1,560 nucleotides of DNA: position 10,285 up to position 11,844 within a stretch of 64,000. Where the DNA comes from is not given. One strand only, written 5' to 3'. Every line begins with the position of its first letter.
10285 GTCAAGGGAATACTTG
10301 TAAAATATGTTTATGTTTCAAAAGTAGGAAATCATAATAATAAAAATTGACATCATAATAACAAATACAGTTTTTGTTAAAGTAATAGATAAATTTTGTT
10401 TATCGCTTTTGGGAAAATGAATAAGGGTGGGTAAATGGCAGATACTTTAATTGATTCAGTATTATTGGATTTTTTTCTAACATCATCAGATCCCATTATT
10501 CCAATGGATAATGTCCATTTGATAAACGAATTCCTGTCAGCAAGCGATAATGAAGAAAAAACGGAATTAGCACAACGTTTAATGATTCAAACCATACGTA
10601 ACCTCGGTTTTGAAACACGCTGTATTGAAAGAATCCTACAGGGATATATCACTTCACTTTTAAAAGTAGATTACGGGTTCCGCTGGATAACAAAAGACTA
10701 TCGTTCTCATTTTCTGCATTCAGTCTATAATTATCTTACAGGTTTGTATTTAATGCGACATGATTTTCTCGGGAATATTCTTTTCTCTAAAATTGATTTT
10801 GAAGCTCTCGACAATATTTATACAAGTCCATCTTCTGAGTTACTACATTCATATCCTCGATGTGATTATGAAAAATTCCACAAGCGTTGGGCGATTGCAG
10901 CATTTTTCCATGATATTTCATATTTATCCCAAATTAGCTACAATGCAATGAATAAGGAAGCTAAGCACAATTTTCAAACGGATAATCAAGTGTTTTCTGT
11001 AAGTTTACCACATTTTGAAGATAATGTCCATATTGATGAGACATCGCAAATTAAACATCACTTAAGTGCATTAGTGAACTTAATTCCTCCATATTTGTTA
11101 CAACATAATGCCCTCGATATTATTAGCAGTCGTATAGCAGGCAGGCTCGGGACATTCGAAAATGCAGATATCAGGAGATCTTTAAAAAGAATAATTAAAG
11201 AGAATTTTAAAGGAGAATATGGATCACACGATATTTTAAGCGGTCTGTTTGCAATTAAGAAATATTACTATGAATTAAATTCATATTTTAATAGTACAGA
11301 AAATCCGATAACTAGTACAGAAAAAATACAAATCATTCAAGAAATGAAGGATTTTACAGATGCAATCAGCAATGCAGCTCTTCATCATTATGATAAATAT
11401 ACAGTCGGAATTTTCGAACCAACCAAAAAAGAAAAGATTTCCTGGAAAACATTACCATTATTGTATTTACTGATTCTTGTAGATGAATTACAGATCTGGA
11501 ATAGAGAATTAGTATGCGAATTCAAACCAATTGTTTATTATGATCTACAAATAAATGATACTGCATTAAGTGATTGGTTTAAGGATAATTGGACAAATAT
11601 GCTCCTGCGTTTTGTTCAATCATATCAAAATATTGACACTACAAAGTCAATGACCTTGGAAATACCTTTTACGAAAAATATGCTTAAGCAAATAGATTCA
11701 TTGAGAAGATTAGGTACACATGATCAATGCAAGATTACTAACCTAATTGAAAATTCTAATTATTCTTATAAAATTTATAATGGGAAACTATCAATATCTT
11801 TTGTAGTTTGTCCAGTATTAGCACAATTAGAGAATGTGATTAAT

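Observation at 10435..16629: Uncharacterised two-gene operon: HD-domain protein plus giant tandem-KaiC/RecA-like ATPase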

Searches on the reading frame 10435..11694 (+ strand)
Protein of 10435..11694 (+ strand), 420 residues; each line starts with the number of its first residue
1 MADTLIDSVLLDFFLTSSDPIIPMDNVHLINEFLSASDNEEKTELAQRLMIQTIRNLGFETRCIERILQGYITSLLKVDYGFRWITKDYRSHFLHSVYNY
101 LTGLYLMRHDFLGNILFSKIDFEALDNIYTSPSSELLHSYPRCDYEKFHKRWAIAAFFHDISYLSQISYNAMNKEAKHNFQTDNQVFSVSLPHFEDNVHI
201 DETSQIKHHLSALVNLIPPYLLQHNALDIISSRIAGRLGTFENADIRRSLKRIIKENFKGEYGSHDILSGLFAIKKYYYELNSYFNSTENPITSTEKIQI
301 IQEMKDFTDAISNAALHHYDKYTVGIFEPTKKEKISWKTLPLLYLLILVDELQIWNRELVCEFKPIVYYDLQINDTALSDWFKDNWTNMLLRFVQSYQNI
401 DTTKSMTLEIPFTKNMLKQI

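Call 58: search_solved_structures(query=A5, max_evalue=10, show_alignments=3)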
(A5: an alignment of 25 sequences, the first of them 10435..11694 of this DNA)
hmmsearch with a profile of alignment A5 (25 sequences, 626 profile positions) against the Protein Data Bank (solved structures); distinct sequences matched with E-value up to 10: 2.
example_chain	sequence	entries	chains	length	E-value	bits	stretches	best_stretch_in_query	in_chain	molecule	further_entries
7qax_A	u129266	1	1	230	0.019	17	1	439-526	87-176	Cyclodipeptide synthase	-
9dtd_A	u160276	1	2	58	0.71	11.9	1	25-74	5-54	C2-01018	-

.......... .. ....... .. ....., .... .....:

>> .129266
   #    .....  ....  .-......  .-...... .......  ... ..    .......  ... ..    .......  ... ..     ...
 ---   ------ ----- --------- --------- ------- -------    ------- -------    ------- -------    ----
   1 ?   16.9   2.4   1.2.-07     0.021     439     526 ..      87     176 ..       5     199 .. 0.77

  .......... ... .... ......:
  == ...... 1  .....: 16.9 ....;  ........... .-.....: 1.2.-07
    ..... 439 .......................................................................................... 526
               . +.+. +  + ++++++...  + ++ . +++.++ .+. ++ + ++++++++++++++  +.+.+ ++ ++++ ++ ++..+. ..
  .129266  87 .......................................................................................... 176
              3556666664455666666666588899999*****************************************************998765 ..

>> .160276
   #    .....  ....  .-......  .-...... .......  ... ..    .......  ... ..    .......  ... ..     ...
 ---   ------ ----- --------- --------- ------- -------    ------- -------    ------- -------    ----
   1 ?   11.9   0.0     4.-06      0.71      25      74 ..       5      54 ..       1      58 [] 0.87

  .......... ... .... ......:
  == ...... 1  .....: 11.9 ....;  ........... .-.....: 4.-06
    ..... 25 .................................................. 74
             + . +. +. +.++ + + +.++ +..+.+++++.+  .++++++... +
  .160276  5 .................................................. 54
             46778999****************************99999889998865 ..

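Call 64: search_protein_families(library=padloc, alignment_id=A5, max_evalue=0.1)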
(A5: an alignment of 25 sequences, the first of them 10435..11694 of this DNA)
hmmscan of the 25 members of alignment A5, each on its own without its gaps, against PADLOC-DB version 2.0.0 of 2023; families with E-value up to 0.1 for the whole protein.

A. member 1, window:10435-11694:+ (420 aa): 1 family
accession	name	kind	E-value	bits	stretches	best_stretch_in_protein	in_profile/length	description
PDLC04681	PDC-M49B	-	0.0092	14.5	0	284-313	51-80/94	-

B. families by the number of members that match (of 25 scanned): 4 families
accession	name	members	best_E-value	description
PDLC03178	Specificity_I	1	3.6e-05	Type I specificity subunit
PDLC00134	GajB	1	0.00037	UrvD helicase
PDLC01784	Cas6b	1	0.00099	-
PDLC04681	PDC-M49B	1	0.0092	-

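Call 66: predict_structure(alignment_id=A5)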
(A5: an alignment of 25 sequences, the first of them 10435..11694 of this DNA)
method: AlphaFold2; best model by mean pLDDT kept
length: 420 residues; sequences in the alignment: 25
mean_pLDDT: 83.1   pTM: 0.81
mean pLDDT of the five models: 83.1, 82.0, 80.6, 79.8, 79.2
residues with pLDDT >= 90: 190; 70-90: 145; 50-70: 62; < 50: 23
segments of 3 or more residues with pLDDT < 50: 361-374, 412-414, 416-420
pLDDT, mean of each block of 10 residues (from residue 1): 74 87 92 89 93 96 95 84 74 91 90 82 82 54 81 96 85 89 87 91 96 90 97 92 95 83 78 97 93 93 97 94 90 89 94 65 42 52 68 64 61 46
secondary structure, 60 per line:
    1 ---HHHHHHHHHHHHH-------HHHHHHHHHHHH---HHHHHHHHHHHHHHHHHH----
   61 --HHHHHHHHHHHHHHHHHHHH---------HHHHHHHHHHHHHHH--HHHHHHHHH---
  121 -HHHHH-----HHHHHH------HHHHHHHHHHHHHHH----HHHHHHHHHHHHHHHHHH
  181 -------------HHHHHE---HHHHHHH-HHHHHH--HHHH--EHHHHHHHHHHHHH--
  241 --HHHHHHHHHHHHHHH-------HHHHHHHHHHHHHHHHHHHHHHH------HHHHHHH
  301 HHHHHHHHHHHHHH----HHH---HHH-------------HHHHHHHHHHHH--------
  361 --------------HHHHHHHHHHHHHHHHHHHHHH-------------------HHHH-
elements in order: H4-16 H24-35 H39-56 H63-82 H92-106 H109-117 H122-126 H132-137 H144-158 H163-180 H194-198 H203-209 H211-216 H219-222 H226-238 H243-257 H265-287 H294-314 H341-352 H375-396 H416-419

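Call 71: fold_search(model_id=the predicted structure, library=pdb)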
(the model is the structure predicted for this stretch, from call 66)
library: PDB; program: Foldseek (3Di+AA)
matches with E <= 10: 343; with E <= 0.001: 0
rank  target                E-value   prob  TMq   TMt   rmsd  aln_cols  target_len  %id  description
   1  5xat_D                2.3e-01  0.09  0.11  0.12  23.0       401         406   12  Structural insights into the elevator-like mechanism of the sodium/citrate symporter CitS (released 2017-06-14)
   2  9bz4_D                3.8e-01  0.11  0.13  0.12  25.0       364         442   12  Crystal structure of the C2 and GAP domains of human p120RasGAP (released 2025-01-22)
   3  6qv0_A                4.7e-01  0.10  0.12  0.10  22.8       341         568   12  Structure of ATP-bound outward-facing TM287/288 in complex with sybody Sb_TM35 (released 2019-05-29)
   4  5a1s_B                7.4e-01  0.05  0.10  0.10  22.1       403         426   11  Crystal structure of the sodium-dependent citrate symporter SeCitS form Salmonella enterica. (released 2016-02-17)
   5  5xar_C                8.4e-01  0.04  0.11  0.11  22.5       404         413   13  Structural insights into the elevator-like mechanism of the sodium/citrate symporter CitS (released 2017-06-14)
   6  4kjs_B                9.1e-01  0.07  0.11  0.14  24.0       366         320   11  Structure of native YfkE (released 2013-06-26)
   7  6qv0_C                9.9e-01  0.06  0.11  0.09  23.5       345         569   12  Structure of ATP-bound outward-facing TM287/288 in complex with sybody Sb_TM35 (released 2019-05-29)
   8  5xar_B                9.9e-01  0.04  0.11  0.11  22.9       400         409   12  Structural insights into the elevator-like mechanism of the sodium/citrate symporter CitS (released 2017-06-14)
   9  9lsk_A                9.9e-01  0.04  0.10  0.10  22.4       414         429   12  Cryo-EM structure of the Klebsiella pneumoniae CitS (citrate-bound occluded state) (released 2025-03-12)
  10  9j1p_R                1.2e+00  0.08  0.13  0.14  23.3       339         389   12  Cryo-EM structure of the g1:Ox-bound human GLP-1R-Gs complex (released 2025-02-26)
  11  8tgn_A                1.2e+00  0.04  0.11  0.12  24.9       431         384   10  VMAT1 dimer with serotonin and reserpine (released 2024-03-20)
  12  9ocj_B                1.3e+00  0.06  0.12  0.10  25.4       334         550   13  Transporter associated with antigen processing (TAP) bound to the viral protein CPXV012 in the outward-facing open sta (released 2025-09-10)
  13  6th1                  1.3e+00  0.03  0.09  0.10  40.6       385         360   11  IE1 from rat cytomegalovirus (released 2020-11-25)
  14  6y79_4                1.3e+00  0.06  0.12  0.11  22.8       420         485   11  Cryo-EM structure of a respiratory complex I F89A mutant (released 2020-10-28)
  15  6quz_C                1.3e+00  0.06  0.11  0.09  23.6       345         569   13  Structure of ATPgS-bound outward-facing TM287/288 in complex with sybody Sb_TM35 (released 2019-05-29)
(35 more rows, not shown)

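Call 99: fold_search(model_id=the predicted structure, library=viral)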
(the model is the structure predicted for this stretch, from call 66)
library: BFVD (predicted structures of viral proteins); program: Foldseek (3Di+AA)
matches with E <= 10: 288; with E <= 0.001: 0
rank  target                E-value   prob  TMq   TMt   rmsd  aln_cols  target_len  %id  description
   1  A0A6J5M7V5            1.3e-01  0.06  0.07  0.06  63.8       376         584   10  Uncharacterized protein [uncultured Caudovirales phage]
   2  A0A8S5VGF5            2.2e-01  0.12  0.13  0.12  24.6       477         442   10  Uncharacterized protein [Myoviridae sp. ctkfK18]
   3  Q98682                2.2e-01  0.07  0.09  0.08  43.3       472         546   10  MIE1 [Simian cytomegalovirus]
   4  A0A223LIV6            2.4e-01  0.10  0.11  0.13  28.3       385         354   10  Uncharacterized protein [Erwinia phage vB_EamM_Joad]
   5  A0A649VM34            2.6e-01  0.07  0.10  0.06  29.3       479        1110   11  Tapemeasure protein [Arthrobacter phage Mufasa8]
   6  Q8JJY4                3.9e-01  0.06  0.10  0.07  60.8       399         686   12  Putative myosine-like protein [Spodoptera frugiperda ascovirus 1a]
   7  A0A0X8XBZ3            4.1e-01  0.06  0.10  0.08  23.2       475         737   11  (no name in the UniProt tables at hand)
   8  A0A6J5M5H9            5.0e-01  0.07  0.13  0.10  24.4       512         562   10  Tape_meas_TP901, phage tail tape measure protein, TP901 family, core region [uncultured Caudovirales phage]
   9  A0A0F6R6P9            5.0e-01  0.05  0.09  0.07  44.8       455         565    8  Immediate early protein 1 [Rat cytomegalovirus ALL-03]
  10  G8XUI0                5.3e-01  0.05  0.10  0.09  40.7       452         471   10  Regulatory protein IE1 [Aotine betaherpesvirus 1]
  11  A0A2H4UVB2            5.5e-01  0.11  0.15  0.15  27.1       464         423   13  LMBR1-like membrane protein [Bodo saltans virus]
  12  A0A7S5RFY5            6.0e-01  0.13  0.14  0.12  22.5       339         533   14  (no name in the UniProt tables at hand)
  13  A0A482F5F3            7.1e-01  0.10  0.16  0.12  26.0       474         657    9  Tegument protein UL46 homolog [Phocid alphaherpesvirus 1]
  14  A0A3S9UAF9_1          7.7e-01  0.04  0.10  0.05  32.6       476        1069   11  Tape measure protein [Gordonia phage Dorito]
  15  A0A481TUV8            8.0e-01  0.10  0.18  0.12  27.4       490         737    8  UL46 [Human herpesvirus 2]
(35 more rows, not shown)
